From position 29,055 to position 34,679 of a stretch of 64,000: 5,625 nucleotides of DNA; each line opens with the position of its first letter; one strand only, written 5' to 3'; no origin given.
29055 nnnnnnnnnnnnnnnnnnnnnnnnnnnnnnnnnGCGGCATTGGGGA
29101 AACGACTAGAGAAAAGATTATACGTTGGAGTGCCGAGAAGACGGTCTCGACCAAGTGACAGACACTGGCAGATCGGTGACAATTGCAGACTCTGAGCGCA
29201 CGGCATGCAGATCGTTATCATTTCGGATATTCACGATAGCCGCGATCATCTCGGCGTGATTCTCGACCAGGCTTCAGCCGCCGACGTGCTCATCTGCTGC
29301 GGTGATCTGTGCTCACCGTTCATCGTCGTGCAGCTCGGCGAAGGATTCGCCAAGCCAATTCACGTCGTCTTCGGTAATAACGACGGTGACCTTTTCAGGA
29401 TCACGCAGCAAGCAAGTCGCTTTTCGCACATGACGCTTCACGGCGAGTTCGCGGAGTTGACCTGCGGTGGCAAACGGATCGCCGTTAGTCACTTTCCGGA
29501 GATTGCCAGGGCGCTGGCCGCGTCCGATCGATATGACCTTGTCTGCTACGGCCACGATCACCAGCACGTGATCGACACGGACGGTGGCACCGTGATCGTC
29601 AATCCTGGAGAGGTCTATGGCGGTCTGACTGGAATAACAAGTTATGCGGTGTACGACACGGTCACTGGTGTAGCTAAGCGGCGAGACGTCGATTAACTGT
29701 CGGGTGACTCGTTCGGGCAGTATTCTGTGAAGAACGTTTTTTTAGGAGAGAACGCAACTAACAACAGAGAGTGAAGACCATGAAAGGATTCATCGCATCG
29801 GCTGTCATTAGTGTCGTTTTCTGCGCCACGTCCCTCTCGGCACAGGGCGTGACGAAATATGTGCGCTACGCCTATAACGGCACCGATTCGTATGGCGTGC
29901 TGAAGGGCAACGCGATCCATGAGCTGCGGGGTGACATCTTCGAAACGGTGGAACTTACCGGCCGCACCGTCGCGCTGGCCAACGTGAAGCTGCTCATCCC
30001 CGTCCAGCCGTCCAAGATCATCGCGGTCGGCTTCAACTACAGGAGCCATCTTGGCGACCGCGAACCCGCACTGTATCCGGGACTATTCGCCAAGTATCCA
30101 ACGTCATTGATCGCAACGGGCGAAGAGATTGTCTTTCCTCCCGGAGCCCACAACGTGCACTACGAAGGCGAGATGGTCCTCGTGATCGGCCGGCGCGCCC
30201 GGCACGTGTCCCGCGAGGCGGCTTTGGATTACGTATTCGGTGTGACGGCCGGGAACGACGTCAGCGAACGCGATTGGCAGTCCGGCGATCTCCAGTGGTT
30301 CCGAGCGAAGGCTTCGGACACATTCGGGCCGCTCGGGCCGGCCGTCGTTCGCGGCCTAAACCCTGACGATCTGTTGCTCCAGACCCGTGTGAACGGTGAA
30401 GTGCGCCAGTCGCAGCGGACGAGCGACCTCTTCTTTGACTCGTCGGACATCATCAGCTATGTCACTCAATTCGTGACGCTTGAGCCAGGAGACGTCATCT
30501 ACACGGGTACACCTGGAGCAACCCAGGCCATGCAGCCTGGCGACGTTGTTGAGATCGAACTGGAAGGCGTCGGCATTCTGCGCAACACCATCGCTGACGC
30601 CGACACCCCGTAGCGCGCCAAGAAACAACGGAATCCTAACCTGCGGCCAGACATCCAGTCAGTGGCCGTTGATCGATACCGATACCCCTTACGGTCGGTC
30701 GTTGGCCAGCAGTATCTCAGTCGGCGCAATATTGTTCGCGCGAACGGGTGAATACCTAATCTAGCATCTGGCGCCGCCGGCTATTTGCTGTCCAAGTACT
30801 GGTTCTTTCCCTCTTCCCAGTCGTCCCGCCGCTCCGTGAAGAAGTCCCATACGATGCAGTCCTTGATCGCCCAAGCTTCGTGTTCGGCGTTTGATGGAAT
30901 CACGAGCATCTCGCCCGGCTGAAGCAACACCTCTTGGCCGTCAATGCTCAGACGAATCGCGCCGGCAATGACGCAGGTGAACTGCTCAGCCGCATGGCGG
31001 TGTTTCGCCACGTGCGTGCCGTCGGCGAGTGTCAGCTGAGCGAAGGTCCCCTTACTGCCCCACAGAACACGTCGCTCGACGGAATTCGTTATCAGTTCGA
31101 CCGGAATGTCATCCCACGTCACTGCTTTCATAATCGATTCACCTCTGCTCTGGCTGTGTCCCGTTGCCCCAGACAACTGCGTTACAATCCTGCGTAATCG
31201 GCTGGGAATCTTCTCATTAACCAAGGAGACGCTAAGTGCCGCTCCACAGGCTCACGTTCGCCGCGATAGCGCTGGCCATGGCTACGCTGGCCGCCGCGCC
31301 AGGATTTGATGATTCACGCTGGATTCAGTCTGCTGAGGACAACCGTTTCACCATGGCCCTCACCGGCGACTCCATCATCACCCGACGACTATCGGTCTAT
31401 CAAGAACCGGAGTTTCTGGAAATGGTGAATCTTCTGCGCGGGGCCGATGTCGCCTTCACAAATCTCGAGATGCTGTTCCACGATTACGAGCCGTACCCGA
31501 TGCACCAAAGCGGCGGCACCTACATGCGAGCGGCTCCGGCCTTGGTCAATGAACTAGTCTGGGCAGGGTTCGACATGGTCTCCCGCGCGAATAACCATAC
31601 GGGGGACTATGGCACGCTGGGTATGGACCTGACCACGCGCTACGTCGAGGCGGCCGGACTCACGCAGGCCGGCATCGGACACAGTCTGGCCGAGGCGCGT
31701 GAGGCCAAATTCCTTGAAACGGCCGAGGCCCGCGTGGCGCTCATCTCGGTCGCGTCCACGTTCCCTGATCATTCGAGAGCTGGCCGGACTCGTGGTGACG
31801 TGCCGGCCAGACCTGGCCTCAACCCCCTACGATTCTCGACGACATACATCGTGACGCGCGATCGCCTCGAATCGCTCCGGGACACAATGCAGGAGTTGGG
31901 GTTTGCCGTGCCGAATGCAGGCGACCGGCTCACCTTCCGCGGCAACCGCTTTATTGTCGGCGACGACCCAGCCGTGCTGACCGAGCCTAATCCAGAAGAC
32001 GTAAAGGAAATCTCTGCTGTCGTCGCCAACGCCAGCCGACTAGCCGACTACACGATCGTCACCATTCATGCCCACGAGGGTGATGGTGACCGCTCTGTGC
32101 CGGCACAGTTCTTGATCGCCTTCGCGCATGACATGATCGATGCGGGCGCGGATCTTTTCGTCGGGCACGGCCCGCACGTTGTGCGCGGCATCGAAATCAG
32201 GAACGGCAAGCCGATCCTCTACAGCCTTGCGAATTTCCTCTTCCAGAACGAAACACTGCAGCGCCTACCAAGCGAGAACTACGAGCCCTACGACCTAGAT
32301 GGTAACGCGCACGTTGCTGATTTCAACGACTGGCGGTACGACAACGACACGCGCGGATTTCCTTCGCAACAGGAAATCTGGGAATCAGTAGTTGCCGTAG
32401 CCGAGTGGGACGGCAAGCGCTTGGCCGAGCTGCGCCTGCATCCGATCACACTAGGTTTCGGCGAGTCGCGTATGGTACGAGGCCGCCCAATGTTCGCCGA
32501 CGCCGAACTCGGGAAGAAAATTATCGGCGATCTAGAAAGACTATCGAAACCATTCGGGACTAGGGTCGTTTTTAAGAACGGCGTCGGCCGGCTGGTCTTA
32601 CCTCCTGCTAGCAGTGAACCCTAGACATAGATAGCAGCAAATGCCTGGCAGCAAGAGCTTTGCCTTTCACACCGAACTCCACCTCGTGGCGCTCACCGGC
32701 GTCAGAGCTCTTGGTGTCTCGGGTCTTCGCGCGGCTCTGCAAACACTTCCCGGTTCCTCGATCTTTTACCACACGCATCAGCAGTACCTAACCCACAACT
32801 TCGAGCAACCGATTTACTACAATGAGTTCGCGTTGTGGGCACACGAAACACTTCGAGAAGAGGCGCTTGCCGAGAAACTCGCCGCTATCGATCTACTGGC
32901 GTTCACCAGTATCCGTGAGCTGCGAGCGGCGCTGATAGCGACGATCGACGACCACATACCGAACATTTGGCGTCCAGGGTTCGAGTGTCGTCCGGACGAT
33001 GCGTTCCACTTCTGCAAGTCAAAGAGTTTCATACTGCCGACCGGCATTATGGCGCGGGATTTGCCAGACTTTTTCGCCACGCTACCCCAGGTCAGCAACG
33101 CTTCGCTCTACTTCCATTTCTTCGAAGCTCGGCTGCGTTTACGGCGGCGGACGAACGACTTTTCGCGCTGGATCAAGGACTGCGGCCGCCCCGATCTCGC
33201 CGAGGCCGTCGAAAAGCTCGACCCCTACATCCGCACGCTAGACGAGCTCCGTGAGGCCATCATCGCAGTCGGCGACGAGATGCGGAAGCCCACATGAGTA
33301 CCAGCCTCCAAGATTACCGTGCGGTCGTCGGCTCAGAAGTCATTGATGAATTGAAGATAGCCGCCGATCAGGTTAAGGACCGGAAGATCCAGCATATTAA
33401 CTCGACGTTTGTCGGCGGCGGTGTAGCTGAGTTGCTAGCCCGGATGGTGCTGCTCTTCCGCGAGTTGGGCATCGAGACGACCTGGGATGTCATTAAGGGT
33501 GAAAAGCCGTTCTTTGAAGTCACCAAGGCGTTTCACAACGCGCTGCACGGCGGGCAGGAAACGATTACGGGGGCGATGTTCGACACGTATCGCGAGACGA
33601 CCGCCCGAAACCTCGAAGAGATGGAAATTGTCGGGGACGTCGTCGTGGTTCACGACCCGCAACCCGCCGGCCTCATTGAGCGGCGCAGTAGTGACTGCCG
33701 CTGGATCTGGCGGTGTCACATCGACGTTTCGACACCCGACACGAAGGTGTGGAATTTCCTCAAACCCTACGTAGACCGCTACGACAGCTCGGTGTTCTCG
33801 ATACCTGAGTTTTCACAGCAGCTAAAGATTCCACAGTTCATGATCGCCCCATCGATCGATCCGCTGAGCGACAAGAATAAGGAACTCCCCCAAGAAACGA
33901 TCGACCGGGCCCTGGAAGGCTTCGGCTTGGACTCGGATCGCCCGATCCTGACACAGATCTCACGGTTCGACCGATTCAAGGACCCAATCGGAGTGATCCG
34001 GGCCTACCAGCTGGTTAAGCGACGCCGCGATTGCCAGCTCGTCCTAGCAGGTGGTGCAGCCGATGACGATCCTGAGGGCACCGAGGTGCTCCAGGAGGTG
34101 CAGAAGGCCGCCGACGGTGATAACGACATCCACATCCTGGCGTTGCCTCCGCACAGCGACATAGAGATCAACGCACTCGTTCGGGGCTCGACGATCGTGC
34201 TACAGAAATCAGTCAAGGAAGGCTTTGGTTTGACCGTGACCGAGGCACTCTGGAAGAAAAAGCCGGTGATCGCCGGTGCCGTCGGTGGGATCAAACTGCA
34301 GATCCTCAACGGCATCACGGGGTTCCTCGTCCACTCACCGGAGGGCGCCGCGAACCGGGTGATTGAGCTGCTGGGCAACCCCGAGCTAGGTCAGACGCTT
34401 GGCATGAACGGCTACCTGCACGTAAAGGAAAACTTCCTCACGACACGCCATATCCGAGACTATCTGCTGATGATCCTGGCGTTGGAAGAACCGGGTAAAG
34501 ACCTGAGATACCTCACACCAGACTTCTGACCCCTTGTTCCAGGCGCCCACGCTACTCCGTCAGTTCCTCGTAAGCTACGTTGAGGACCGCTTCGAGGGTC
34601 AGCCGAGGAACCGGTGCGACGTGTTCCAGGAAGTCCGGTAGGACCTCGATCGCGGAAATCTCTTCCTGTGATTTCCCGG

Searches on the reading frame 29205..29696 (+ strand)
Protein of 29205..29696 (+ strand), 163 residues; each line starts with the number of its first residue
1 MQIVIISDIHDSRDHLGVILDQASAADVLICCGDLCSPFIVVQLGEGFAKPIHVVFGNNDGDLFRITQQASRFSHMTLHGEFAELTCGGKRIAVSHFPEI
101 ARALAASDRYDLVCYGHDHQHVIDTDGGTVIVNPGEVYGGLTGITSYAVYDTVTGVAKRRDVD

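Call 95: search_protein_families(library=pfam, proteins=[window:29205-29696:+], max_evalue=0.0001)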
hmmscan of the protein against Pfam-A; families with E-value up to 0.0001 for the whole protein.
window:29205-29696:+ (163 aa): 2 families
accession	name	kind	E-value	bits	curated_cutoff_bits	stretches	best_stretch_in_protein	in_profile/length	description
PF12850.12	Metallophos_2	-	4.1e-33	115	27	1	1-154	1-153/154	Calcineurin-like phosphoesterase superfamily domain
PF00149.33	Metallophos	-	7.6e-11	43.2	21.5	1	1-120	1-190/191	Calcineurin-like phosphoesterase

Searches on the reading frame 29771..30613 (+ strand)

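Call 95: search_protein_families(library=pfam, proteins=[window:29771-30613:+], max_evalue=0.0001)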
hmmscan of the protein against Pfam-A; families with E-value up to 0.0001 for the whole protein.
window:29771-30613:+ (280 aa): 2 families
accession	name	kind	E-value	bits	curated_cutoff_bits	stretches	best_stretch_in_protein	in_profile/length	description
PF01557.24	FAA_hydrolase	-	5e-63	213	23.9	1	82-274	1-213/214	Fumarylacetoacetate (FAA) hydrolase C-terminal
PF10370.14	Rv2993c-like_N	-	1.1e-13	52.3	21.3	1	29-77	2-50/50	Rv2993c-like, N-terminal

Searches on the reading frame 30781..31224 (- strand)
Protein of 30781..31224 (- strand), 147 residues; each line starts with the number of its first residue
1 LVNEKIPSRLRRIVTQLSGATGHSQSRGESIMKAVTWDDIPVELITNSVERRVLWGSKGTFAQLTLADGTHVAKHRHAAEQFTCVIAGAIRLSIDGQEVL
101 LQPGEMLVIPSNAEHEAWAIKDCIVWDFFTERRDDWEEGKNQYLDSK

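Call 95: search_protein_families(library=pfam, proteins=[window:30781-31224:-], max_evalue=0.0001)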
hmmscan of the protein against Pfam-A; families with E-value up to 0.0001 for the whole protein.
window:30781-31224:- (147 aa): 2 families
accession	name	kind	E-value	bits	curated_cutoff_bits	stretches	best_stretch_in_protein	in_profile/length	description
PF07883.17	Cupin_2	-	4.6e-12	45.9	27.2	1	65-119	4-58/70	Cupin domain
PF02311.25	AraC_binding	-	8.9e-08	32.4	21.1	1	69-122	13-66/135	AraC-like ligand binding domain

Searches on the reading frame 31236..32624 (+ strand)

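Call 95: search_protein_families(library=pfam, proteins=[window:31236-32624:+], max_evalue=0.0001)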
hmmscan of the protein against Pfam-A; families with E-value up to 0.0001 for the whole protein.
window:31236-32624:+ (462 aa): 1 family
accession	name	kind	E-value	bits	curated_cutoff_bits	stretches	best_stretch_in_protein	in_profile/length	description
PF09587.15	PGA_cap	-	1.5e-48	166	27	1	40-337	2-254/255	Bacterial capsule synthesis protein PGA_cap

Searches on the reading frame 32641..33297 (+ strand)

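Call 95: search_protein_families(library=pfam, proteins=[window:32641-33297:+], max_evalue=0.0001)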
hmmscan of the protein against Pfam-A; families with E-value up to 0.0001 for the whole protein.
window:32641-33297:+ (218 aa): 1 family
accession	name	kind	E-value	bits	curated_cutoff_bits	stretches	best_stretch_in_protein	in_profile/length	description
PF19027.5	DUF5752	-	1.5e-60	204.5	23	1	5-210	2-206/208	Family of unknown function (DUF5752)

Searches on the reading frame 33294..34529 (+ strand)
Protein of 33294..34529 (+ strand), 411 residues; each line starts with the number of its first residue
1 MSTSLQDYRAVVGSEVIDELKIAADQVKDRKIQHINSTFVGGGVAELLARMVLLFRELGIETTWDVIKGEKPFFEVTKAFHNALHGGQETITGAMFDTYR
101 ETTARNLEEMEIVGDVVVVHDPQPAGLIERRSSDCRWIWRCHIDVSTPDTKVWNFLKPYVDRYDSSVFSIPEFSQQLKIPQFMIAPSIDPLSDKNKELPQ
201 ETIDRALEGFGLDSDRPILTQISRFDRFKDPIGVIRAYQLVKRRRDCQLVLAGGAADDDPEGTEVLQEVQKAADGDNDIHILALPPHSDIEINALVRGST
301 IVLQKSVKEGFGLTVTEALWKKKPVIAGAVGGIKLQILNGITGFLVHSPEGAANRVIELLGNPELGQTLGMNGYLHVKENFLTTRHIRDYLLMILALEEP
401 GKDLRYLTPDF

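Call 95: search_protein_families(library=pfam, proteins=[window:33294-34529:+], max_evalue=0.0001)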
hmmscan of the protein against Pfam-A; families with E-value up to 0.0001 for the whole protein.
window:33294-34529:+ (411 aa): 4 families
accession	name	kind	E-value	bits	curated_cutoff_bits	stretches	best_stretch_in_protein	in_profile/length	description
PF21269.3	TreT_GT1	-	2.8e-56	189.6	27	1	34-174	1-143/144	Trehalose synthase, N-terminal domain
PF00534.26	Glycos_transf_1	-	2.5e-22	79.7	26.4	1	210-374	9-170/172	Glycosyl transferases group 1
PF13692.12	Glyco_trans_1_4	-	5.9e-14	53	27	1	217-362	2-142/142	Glycosyl transferases group 1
PF20706.3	GT4-conflict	-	1.3e-06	28.1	26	1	235-333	218-316/385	Family 4 Glycosyltransferase in conflict systems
